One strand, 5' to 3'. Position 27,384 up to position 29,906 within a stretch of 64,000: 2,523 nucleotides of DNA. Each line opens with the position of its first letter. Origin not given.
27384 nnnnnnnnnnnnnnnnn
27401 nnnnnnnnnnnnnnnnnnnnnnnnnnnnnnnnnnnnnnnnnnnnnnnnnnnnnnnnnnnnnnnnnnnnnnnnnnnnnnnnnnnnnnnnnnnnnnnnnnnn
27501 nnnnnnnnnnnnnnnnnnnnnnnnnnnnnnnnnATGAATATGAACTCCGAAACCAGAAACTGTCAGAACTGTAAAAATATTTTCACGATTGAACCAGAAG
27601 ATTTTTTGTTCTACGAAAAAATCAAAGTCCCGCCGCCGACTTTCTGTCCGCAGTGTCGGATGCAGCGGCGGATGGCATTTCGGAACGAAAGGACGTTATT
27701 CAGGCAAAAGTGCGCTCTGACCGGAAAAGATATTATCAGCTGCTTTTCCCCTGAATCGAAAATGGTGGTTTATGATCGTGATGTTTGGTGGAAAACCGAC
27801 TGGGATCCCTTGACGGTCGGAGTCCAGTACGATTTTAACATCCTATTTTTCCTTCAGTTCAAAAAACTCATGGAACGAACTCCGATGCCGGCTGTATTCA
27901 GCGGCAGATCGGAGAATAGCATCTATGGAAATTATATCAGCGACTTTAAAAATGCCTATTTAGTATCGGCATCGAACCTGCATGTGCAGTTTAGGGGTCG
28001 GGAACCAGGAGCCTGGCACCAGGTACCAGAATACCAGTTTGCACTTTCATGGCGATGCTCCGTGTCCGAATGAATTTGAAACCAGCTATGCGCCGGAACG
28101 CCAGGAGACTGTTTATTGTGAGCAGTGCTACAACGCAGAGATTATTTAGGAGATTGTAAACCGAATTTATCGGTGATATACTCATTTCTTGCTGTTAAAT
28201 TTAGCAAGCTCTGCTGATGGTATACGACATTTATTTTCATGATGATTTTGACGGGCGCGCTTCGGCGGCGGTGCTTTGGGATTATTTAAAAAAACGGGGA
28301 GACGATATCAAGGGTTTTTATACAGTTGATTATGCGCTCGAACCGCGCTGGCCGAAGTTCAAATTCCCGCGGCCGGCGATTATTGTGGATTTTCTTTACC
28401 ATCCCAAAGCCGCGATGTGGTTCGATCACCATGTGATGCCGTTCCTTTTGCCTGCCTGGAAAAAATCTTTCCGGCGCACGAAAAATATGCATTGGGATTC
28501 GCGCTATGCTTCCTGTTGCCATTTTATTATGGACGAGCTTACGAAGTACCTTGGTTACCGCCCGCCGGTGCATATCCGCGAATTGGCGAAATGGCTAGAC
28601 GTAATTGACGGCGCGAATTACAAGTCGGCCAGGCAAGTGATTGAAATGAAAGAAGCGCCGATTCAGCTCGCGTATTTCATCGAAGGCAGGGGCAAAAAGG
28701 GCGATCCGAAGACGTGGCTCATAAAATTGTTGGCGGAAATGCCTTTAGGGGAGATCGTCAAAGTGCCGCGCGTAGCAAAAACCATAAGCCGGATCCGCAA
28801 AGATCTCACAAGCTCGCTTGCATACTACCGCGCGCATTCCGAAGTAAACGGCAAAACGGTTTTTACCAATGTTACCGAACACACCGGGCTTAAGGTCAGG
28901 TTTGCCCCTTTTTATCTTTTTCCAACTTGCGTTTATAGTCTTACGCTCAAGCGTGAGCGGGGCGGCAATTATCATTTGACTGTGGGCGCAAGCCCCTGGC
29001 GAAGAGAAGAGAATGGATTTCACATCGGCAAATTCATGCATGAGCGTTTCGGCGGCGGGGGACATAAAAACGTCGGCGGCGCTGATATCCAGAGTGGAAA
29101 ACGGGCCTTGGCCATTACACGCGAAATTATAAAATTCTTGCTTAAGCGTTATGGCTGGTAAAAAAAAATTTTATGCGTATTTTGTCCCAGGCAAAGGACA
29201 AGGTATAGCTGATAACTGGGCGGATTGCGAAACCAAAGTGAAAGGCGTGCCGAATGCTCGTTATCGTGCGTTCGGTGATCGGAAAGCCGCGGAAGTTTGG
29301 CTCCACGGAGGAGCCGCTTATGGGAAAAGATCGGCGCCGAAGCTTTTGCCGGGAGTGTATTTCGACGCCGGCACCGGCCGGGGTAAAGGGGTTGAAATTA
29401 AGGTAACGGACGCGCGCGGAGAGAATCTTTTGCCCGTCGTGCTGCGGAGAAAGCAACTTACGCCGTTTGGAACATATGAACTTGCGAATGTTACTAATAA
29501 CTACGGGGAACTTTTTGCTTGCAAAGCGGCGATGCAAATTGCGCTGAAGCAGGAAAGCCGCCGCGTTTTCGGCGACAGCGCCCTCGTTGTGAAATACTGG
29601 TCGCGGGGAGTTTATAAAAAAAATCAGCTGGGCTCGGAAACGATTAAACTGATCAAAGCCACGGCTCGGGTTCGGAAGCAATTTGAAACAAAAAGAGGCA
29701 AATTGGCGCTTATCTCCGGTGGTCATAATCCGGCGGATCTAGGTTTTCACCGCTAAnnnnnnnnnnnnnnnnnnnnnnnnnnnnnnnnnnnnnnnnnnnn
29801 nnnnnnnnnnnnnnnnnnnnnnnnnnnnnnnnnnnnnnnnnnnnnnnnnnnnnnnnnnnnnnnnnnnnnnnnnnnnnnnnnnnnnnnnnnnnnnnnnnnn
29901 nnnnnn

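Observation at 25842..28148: Tandem cysteine-rich repeat proteins with a near-identical N-terminal zinc ribbon; second copy degraded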

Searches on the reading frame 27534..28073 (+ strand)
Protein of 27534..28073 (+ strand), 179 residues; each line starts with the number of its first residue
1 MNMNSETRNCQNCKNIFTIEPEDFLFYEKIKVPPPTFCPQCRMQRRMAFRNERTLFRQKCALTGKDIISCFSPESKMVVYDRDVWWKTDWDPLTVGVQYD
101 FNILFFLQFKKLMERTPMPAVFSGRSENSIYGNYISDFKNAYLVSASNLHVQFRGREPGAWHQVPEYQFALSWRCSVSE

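Call 3: search_protein_families(library=pfam, proteins=[window:27534-28073:+], max_evalue=1)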
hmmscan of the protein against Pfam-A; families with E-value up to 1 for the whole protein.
window:27534-28073:+ (179 aa): 2 families
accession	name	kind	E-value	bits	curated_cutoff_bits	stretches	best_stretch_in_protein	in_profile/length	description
PF13451.12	zf_Tbcl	-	0.0074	16.7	24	1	7-47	4-45/48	Probable treble clef domain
PF00861.27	Ribosomal_L18p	-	0.15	12.9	27.8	1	111-157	17-63/116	Ribosomal L18 of archaea, bacteria, mitoch. and chloroplast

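Call 4: search_protein_families(library=ncbifam, proteins=[window:27534-28073:+], max_evalue=1)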
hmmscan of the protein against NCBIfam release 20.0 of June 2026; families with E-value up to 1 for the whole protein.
window:27534-28073:+ (179 aa): 1 family
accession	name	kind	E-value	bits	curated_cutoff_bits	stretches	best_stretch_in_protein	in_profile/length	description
NF052237.1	biotin_BsaP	equivalog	0.36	10.9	39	0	29-61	20-50/53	biotin synthase auxiliary protein BsaP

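Call 14: find_homologous_proteins(query=window:27534-28073:+)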
Query window:27534-28073:+ (179 aa): 177 proteins with E <= 0.001 among 189 candidates; the best 120 are listed.
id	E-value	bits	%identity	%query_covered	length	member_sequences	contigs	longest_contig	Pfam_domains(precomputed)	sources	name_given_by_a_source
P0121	1.2e-122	425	100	100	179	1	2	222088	-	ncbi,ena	-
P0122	1.5e-64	235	68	79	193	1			-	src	-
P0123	9.0e-64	233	66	81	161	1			-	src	-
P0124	3.1e-57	212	61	82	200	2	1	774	-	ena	-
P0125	1.8e-52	196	58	81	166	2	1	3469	-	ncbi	-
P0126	2.1e-52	196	59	81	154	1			-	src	-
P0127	1.7e-51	193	61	75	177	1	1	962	-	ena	-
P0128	6.2e-51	191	59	80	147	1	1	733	-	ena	-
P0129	1.8e-50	190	58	80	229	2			-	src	-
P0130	5.4e-50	188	56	81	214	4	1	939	-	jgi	jgi:hypothetical protein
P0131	1.6e-49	186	58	80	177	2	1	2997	-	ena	-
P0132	3.2e-49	185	61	73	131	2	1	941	-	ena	-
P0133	4.2e-49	185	61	72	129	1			-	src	-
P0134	1.6e-48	183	56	82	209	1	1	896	-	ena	-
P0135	3.8e-48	182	55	81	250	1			-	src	-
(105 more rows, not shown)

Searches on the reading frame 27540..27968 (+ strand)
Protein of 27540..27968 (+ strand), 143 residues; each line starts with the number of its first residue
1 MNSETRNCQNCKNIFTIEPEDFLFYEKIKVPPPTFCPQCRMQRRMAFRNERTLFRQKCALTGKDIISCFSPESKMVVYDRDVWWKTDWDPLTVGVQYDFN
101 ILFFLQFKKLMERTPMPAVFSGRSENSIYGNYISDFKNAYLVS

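Call 45: search_protein_families(library=padloc, proteins=[window:27540-27968:+], max_evalue=0.1)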
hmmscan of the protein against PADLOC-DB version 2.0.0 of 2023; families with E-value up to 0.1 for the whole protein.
window:27540-27968:+ (143 aa): 0 families

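Call 46: search_protein_families(library=phrogs, proteins=[window:27540-27968:+], max_evalue=0.1)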
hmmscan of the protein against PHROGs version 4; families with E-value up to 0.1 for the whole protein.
window:27540-27968:+ (143 aa): 1 family
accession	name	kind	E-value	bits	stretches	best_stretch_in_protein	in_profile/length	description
phrog_9336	-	unknown function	0.0013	19.6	1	21-59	154-191/198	-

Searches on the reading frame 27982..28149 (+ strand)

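Call 3: search_protein_families(library=pfam, proteins=[window:27982-28149:+], max_evalue=1)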
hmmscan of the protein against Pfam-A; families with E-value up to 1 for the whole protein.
window:27982-28149:+ (55 aa): 2 families
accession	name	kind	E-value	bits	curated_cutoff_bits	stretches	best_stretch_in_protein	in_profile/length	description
PF23477.1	zf_Tbcl_2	-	0.0024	18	27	1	27-52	10-35/37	Probable treble clef zinc finger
PF00412.28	LIM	-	0.029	15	22.9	1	27-52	31-56/58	LIM domain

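Call 4: search_protein_families(library=ncbifam, proteins=[window:27982-28149:+], max_evalue=1)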
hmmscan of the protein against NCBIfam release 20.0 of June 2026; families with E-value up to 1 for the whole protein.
window:27982-28149:+ (55 aa): 1 family
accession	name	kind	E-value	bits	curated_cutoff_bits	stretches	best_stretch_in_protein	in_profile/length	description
TIGR04272.1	cxxc_cxxc_Mbark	domain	0.021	14.5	36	1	28-52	11-35/37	CxxC-x17-CxxC domain-containing protein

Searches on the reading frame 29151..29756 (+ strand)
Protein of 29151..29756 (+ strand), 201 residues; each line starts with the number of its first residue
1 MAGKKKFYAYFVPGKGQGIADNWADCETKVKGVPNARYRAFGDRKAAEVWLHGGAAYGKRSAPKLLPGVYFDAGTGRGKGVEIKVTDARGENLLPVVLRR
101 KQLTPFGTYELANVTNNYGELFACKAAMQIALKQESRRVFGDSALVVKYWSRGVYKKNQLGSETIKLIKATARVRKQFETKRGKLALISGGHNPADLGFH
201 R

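Call 72: search_protein_families(library=pfam, proteins=[window:29151-29756:+], max_evalue=0.001)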
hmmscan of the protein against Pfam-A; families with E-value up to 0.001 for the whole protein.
window:29151-29756:+ (201 aa): 1 family
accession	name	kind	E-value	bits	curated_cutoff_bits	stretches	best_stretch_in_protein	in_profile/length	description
PF01693.22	Cauli_VI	-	1.3e-08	35.4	21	1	6-50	1-44/44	Ribonuclease H1 N-terminal domain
